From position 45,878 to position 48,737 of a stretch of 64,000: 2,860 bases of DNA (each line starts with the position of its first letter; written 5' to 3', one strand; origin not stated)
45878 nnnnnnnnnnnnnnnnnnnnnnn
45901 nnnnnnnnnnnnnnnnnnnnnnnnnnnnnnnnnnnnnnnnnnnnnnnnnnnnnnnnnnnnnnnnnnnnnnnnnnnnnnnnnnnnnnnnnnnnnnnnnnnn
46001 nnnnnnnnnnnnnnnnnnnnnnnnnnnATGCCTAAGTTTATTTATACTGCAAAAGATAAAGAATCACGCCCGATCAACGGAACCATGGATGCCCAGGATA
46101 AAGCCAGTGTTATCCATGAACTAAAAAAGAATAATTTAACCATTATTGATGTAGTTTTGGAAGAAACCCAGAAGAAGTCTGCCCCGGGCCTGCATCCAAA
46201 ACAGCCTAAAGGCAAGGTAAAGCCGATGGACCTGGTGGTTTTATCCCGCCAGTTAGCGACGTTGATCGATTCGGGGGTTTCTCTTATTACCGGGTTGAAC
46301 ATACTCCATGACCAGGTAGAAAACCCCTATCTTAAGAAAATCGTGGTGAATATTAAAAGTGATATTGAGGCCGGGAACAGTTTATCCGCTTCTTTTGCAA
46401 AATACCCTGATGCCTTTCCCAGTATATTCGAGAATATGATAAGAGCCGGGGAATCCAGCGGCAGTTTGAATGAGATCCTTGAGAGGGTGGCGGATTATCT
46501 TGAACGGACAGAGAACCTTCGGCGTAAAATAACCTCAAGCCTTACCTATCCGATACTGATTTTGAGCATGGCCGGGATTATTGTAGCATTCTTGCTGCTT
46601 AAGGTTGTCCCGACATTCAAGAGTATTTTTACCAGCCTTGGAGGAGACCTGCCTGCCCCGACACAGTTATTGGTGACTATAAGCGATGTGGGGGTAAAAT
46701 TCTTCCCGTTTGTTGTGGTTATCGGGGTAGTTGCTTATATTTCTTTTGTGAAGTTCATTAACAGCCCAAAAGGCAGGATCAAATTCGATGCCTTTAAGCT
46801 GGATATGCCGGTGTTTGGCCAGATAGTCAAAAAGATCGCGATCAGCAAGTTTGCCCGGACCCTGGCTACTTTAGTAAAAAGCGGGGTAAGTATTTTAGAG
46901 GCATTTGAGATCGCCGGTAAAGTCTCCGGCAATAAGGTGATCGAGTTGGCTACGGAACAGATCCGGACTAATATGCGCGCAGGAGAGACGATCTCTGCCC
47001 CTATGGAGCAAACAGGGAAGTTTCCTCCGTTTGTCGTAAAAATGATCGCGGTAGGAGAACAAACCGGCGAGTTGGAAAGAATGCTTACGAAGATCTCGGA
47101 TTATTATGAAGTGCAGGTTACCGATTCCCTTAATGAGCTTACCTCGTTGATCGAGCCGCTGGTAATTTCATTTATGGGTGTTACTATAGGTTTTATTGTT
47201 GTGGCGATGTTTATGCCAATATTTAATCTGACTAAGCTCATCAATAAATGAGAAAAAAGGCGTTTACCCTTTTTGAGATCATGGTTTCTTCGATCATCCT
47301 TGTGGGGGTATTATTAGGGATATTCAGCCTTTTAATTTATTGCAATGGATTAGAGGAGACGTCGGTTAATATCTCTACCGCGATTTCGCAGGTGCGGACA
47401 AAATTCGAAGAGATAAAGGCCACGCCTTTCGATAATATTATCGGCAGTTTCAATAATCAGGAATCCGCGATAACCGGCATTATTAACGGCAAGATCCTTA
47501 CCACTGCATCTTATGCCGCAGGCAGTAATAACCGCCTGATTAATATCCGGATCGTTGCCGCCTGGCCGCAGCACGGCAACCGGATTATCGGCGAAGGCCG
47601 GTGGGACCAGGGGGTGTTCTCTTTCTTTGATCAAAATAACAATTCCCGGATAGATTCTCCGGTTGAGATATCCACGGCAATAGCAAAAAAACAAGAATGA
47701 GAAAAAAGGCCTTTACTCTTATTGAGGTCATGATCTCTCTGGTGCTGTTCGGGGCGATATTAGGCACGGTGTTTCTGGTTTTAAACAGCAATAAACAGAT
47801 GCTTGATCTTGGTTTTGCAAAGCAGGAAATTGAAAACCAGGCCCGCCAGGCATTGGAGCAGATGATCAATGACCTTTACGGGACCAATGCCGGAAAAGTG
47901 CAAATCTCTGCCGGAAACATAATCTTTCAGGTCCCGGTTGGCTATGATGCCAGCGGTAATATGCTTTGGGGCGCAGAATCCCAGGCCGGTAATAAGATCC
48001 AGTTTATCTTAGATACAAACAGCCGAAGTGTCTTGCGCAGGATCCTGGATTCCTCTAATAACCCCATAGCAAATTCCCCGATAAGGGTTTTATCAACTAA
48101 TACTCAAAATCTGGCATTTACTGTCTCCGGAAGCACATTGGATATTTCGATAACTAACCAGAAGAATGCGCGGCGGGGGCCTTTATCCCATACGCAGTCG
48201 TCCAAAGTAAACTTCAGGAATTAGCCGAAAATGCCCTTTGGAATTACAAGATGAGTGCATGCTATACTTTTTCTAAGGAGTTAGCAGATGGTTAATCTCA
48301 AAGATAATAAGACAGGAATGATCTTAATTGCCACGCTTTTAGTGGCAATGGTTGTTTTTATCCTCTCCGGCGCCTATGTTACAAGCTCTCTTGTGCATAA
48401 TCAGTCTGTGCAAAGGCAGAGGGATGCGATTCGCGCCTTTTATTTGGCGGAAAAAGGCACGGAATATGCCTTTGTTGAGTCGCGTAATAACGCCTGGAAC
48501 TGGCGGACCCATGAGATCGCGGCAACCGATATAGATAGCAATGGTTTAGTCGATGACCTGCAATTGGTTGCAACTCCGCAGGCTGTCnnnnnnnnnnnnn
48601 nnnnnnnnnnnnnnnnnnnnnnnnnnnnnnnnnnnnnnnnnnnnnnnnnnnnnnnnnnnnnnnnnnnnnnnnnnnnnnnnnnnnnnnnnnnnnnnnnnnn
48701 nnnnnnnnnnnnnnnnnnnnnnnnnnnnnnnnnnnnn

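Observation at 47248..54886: Minor-pilin block with two giant PilX_N-domain proteins (816 and 980 aa) and tandem prepilins carrying Ala at -1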

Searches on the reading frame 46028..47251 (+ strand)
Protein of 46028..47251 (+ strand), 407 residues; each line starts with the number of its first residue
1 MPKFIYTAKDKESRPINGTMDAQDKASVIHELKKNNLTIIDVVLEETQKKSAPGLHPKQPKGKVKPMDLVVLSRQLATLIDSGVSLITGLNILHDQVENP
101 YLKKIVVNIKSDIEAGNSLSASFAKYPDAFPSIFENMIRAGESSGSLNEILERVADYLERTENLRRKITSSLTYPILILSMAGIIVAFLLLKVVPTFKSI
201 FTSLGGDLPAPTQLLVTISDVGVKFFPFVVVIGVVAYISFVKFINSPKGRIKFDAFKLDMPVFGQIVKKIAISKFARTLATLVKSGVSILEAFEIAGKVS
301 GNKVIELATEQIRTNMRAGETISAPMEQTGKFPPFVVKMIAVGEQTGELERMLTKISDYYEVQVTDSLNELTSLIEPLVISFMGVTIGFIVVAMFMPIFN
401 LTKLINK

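Call 3: search_protein_families(library=pfam, proteins=[window:46028-47251:+], max_evalue=0.1)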
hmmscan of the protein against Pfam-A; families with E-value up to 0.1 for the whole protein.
window:46028-47251:+ (407 aa): 5 families
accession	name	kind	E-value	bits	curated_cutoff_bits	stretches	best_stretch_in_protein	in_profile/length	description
PF00482.28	T2SSF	-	7.8e-67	223.4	25.2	2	73-195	2-125/125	Type II secretion system (T2SS), protein F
PF20990.2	DUF2207_C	-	0.014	15.5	33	1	126-241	103-183/247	Predicted membrane protein (DUF2207) C-terminal domain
PF12510.13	Smoothelin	-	0.018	15.4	23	0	138-160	14-36/50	Smoothelin cytoskeleton protein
PF25621.1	PhiKZ_gp244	-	0.036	14.6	27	0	286-345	44-99/116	Bacteriophage PhiKZ capsid decoration protein gp244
PF06398.17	Pex24p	-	0.079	12.4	26.8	0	110-201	94-170/358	Integral peroxisomal membrane peroxin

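Call 4: search_protein_families(library=ncbifam, proteins=[window:46028-47251:+], max_evalue=0.1)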
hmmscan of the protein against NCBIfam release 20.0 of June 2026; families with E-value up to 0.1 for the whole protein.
window:46028-47251:+ (407 aa): 7 families
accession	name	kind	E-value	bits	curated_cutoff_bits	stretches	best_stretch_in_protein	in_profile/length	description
TIGR02120.1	GspF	equivalog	2.8e-114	382.5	424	1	4-405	1-401/401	type II secretion system inner membrane protein GspF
NF052606.1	T4PiliAsmPilCMyx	equivalog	4.3e-108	361.8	700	1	2-405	20-418/419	type IV pilus assembly protein PilC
NF052607.1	T4PiliAsmPilCThrm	equivalog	9.1e-108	360.9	700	1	1-402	1-401/406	type IV pilus assembly protein PilC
NF047826.1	T3SSXpsF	equivalog_domain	1.1e-78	264.9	650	1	1-405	1-404/405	type II secretion system protein XpsF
NF007861.0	PRK10573.1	equivalog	1.7e-75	254.6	401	1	7-405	10-398/401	protein transport protein HofC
NF041012.2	T4P_ComGB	equivalog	1.6e-45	155.9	240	2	139-401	69-330/332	competence type IV pilus assembly protein ComGB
NF052423.1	lpg1689_fam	equivalog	0.059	12.8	150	0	355-401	90-135/184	lpg1689 family Dot/Icm T4SS effector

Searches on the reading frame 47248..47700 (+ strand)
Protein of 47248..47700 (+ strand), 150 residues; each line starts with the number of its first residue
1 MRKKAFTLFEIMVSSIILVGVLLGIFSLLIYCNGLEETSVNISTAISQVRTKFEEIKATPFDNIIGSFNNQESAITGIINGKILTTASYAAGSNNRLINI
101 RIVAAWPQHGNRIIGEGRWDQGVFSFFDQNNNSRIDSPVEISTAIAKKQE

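Call 3: search_protein_families(library=pfam, proteins=[window:47248-47700:+], max_evalue=0.1)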
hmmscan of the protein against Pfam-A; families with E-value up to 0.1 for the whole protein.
window:47248-47700:+ (150 aa): 1 family
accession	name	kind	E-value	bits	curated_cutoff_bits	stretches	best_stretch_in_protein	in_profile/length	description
PF07963.17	N_methyl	-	0.026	14.5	21.2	0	2-18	3-19/27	Prokaryotic N-terminal methylation motif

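Call 4: search_protein_families(library=ncbifam, proteins=[window:47248-47700:+], max_evalue=0.1)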
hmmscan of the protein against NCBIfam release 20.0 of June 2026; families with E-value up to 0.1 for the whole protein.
window:47248-47700:+ (150 aa): 0 families

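Call 67: search_solved_structures(query=A5, max_evalue=1)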
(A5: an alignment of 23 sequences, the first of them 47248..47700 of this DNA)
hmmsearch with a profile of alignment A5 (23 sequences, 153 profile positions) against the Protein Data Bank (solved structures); distinct sequences matched with E-value up to 1: 11.
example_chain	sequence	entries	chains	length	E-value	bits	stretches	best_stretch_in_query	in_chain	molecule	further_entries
9egp_A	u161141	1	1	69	7.2e-05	26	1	2-45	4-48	Geopilin domain 1 protein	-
7tgg_A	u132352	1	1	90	0.00034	23.9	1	2-45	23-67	Geopilin domain 1 protein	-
9laa_A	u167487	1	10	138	0.012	18.8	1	1-31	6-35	Type IV pilin protein PilA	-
9lab_B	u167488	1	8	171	0.027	17.7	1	3-35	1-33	MSHA major pilin subunit MshA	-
6o8w_t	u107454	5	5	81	0.065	16.4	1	29-98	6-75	30S ribosomal protein S20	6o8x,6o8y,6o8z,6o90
6w6p_t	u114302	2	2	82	0.075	16.2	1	28-98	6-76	30S ribosomal protein S20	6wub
7nhk_u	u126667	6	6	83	0.076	16.2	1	28-98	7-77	30S ribosomal protein S20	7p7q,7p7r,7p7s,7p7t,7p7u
1nt2_B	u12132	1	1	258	0.1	15.8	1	35-115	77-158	conserved hypothetical protein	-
5g23_A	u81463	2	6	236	0.11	15.7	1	5-45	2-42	TYPE-IV LIKE PILIN TTHA1219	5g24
2m7g_A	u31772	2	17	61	0.35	14.1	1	9-46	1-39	Geopilin domain 1 protein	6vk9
8tj2_C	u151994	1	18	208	0.78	12.9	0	9-54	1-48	Type IV major pilin protein PilA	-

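Call 70: search_protein_families(library=ncbifam, alignment_id=A5, max_evalue=0.01)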
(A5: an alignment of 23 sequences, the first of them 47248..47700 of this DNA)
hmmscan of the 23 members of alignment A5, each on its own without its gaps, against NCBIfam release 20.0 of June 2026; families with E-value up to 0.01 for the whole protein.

A. member 1, window:47248-47700:+ (150 aa): 0 families

B. families by the number of members that match (of 23 scanned): 21 families
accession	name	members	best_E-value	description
NF041013.1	T4P_ComGE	20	3.1e-07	competence type IV pilus minor pilin ComGE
TIGR02532.1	IV_pilin_GFxxxE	16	1.1e-06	prepilin-type N-terminal cleavage/methylation domain-containing protein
NF041002.1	pilin_ComGF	14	0.00033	competence type IV pilus minor pilin ComGF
TIGR01707.1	gspI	12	4.8e-05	type II secretion system minor pseudopilin GspI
TIGR02523.1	type_IV_pilV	10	2.5e-06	type IV pilus modification protein PilV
TIGR02599.1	TIGR02599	7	5.9e-05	Verru_Chthon cassette protein C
TIGR01711.1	gspJ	6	0.00011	type II secretion system minor pseudopilin GspJ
NF038304.1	EPS_HpsC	5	7.2e-07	hormogonium polysaccharide secretion pseudopilin HpsC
NF047828.1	T3SSXpsI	5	8.3e-07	type II secretion system protein XpsI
TIGR01708.2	typeII_sec_gspH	5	0.00027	type II secretion system minor pseudopilin GspH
NF007800.0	PRK10506.1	5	0.0013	prepilin peptidase-dependent protein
NF007660.0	PRK10332.1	3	0.00015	prepilin-type N-terminal cleavage/methylation domain-containing protein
NF007862.0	PRK10574.1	3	0.00026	prepilin peptidase-dependent pilin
NF006453.0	PRK08808.1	3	0.0006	type II secretion system protein J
NF007848.0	PRK10557.1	3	0.00062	prepilin peptidase-dependent protein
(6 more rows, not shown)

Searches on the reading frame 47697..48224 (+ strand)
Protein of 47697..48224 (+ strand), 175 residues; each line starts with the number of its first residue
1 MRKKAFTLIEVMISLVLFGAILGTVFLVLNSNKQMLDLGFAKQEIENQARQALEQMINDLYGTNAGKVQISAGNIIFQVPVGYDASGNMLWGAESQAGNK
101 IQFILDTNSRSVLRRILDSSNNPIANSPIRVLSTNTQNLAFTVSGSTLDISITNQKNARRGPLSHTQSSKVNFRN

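Call 3: search_protein_families(library=pfam, proteins=[window:47697-48224:+], max_evalue=0.1)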
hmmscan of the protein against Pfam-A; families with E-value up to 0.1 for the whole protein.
window:47697-48224:+ (175 aa): 3 families
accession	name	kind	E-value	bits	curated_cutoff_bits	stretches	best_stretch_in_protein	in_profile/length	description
PF07963.17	N_methyl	-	1.7e-06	27.8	21.2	1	2-25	3-26/27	Prokaryotic N-terminal methylation motif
PF02369.22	Big_1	-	0.047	14.2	34.9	0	114-147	23-53/93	Bacterial Ig-like domain (group 1)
PF06305.16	LapA_dom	-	0.069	13.5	28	0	7-51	18-62/64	Lipopolysaccharide assembly protein A domain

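Call 4: search_protein_families(library=ncbifam, proteins=[window:47697-48224:+], max_evalue=0.1)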
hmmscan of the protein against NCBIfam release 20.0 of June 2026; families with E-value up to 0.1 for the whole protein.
window:47697-48224:+ (175 aa): 8 families
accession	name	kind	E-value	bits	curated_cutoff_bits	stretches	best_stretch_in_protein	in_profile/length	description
NF041013.1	T4P_ComGE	equivalog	6.2e-06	26.2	49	1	3-70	3-69/83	competence type IV pilus minor pilin ComGE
NF041002.1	pilin_ComGF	equivalog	6.6e-06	26.4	80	1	3-70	1-65/139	competence type IV pilus minor pilin ComGF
TIGR02532.1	IV_pilin_GFxxxE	domain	9.7e-05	22.1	16.3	1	4-23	2-21/24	prepilin-type N-terminal cleavage/methylation domain-containing protein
NF040982.1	ComGD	equivalog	0.00031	21.2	70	1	3-52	1-50/139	competence type IV pilus minor pilin ComGD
TIGR01708.2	typeII_sec_gspH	equivalog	0.00033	20.7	80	1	5-55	3-53/169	type II secretion system minor pseudopilin GspH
TIGR02599.1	TIGR02599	subfamily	0.00099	18.4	256.5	1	5-60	1-56/361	Verru_Chthon cassette protein C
TIGR01710.1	typeII_sec_gspG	equivalog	0.0043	17.1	88.85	1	4-57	1-53/134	type II secretion system major pseudopilin GspG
TIGR01707.1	gspI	equivalog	0.0089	16.5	44.35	1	6-74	2-74/101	type II secretion system minor pseudopilin GspI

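Call 68: search_solved_structures(query=A6, max_evalue=1)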
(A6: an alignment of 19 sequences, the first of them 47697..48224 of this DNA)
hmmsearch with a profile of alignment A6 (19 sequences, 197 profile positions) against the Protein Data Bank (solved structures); distinct sequences matched with E-value up to 1: 20.
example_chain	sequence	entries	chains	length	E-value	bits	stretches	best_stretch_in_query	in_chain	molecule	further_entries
9egp_A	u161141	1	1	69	1.6e-05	27.9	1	2-50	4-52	Geopilin domain 1 protein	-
7tgg_A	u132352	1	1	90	0.00022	24.2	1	2-43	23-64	Geopilin domain 1 protein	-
9laa_A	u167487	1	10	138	0.00056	22.9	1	1-28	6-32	Type IV pilin protein PilA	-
9lab_B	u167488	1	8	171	0.022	17.7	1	1-28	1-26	MSHA major pilin subunit MshA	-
8uhf_A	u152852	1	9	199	0.023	17.6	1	10-49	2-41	Toxin co-regulated pilin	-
8tj2_C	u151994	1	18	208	0.026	17.4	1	9-49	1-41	Type IV major pilin protein PilA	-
8p3b_A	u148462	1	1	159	0.06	16.3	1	9-49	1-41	Fimbrial protein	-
2m7g_A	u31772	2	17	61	0.068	16.1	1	9-46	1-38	Geopilin domain 1 protein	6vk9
2hi2_A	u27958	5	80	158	0.069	16.1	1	9-49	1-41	Fimbrial protein | PilA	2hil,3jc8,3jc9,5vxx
1ay2_A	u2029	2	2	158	0.071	16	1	9-49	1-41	TYPE 4 PILIN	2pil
5kua_A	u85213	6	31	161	0.1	15.5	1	9-49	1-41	pilin | Neisseria meningitidis PilE variant SB-GATDH | Neisseria meningitidis PilE, SB-DATDH variant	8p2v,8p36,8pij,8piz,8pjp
5wda_A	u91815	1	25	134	0.14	15.1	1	9-43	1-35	General secretion pathway protein G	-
6xxd_A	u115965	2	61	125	0.14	15.1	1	9-44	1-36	PilA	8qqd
8tum_e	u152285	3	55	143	0.41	13.5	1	9-28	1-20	Type IV major pilin protein PilA | Pilin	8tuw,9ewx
1oqw_A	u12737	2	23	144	0.54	13.1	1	9-27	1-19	Fimbrial protein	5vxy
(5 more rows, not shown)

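Call 69: search_protein_families(library=pfam, alignment_id=A6, max_evalue=0.01)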
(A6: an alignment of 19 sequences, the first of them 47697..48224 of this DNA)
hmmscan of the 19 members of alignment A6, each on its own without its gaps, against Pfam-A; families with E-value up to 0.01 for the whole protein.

A. member 1, window:47697-48224:+ (175 aa): 1 family
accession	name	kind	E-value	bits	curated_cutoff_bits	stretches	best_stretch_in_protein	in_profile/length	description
PF07963.17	N_methyl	-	1.7e-06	27.8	21.2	1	2-25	3-26/27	Prokaryotic N-terminal methylation motif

B. families by the number of members that match (of 19 scanned): 3 families
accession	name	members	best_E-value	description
PF07963.17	N_methyl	16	2e-08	Prokaryotic N-terminal methylation motif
PF00905.27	Transpeptidase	1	0.002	Penicillin binding protein transpeptidase domain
PF16967.11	TcfC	1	0.0093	E-set like domain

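Call 91: search_protein_families(library=ncbifam, alignment_id=A6, max_evalue=0.01)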
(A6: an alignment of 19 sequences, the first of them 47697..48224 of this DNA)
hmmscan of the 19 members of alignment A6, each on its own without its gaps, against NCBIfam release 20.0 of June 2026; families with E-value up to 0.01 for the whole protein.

A. member 1, window:47697-48224:+ (175 aa): 8 families
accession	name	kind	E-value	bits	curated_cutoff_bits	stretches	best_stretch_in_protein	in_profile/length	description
NF041013.1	T4P_ComGE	equivalog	6.2e-06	26.2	49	1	3-70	3-69/83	competence type IV pilus minor pilin ComGE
NF041002.1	pilin_ComGF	equivalog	6.6e-06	26.4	80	1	3-70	1-65/139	competence type IV pilus minor pilin ComGF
TIGR02532.1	IV_pilin_GFxxxE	domain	9.7e-05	22.1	16.3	1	4-23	2-21/24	prepilin-type N-terminal cleavage/methylation domain-containing protein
NF040982.1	ComGD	equivalog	0.00031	21.2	70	1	3-52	1-50/139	competence type IV pilus minor pilin ComGD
TIGR01708.2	typeII_sec_gspH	equivalog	0.00033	20.7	80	1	5-55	3-53/169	type II secretion system minor pseudopilin GspH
TIGR02599.1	TIGR02599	subfamily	0.00099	18.4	256.5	1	5-60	1-56/361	Verru_Chthon cassette protein C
TIGR01710.1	typeII_sec_gspG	equivalog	0.0043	17.1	88.85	1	4-57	1-53/134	type II secretion system major pseudopilin GspG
TIGR01707.1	gspI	equivalog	0.0089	16.5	44.35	0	6-74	2-74/101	type II secretion system minor pseudopilin GspI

B. families by the number of members that match (of 19 scanned): 16 families
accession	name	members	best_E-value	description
NF041013.1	T4P_ComGE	15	4.3e-07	competence type IV pilus minor pilin ComGE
TIGR02599.1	TIGR02599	9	3.2e-07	Verru_Chthon cassette protein C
TIGR02532.1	IV_pilin_GFxxxE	9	4.6e-06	prepilin-type N-terminal cleavage/methylation domain-containing protein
TIGR01708.2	typeII_sec_gspH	8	2e-06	type II secretion system minor pseudopilin GspH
NF041002.1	pilin_ComGF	7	6.6e-06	competence type IV pilus minor pilin ComGF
TIGR01707.1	gspI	7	0.00059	type II secretion system minor pseudopilin GspI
TIGR01711.1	gspJ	5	0.00093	type II secretion system minor pseudopilin GspJ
TIGR01710.1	typeII_sec_gspG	5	0.002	type II secretion system major pseudopilin GspG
NF040982.1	ComGD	4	0.00031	competence type IV pilus minor pilin ComGD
NF007848.0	PRK10557.1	3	0.00027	prepilin peptidase-dependent protein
NF047828.1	T3SSXpsI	2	1.6e-06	type II secretion system protein XpsI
NF006453.0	PRK08808.1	2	0.0011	type II secretion system protein J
NF007862.0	PRK10574.1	2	0.002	prepilin peptidase-dependent pilin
NF038304.1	EPS_HpsC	1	1.6e-05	hormogonium polysaccharide secretion pseudopilin HpsC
TIGR02523.1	type_IV_pilV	1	0.00015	type IV pilus modification protein PilV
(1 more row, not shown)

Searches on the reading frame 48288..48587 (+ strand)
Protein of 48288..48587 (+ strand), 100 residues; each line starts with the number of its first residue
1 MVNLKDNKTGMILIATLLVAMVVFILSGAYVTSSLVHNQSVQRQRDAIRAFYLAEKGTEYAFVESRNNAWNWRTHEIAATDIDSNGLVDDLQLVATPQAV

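Call 6: search_protein_families(library=pfam, proteins=[window:48288-48587:+], max_evalue=10)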
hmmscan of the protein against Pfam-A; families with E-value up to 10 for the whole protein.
window:48288-48587:+ (100 aa): 1 family
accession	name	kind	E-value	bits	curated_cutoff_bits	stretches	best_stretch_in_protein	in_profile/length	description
PF14341.11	PilX_N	-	0.088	13.2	25.5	1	10-56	2-48/51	PilX N-terminal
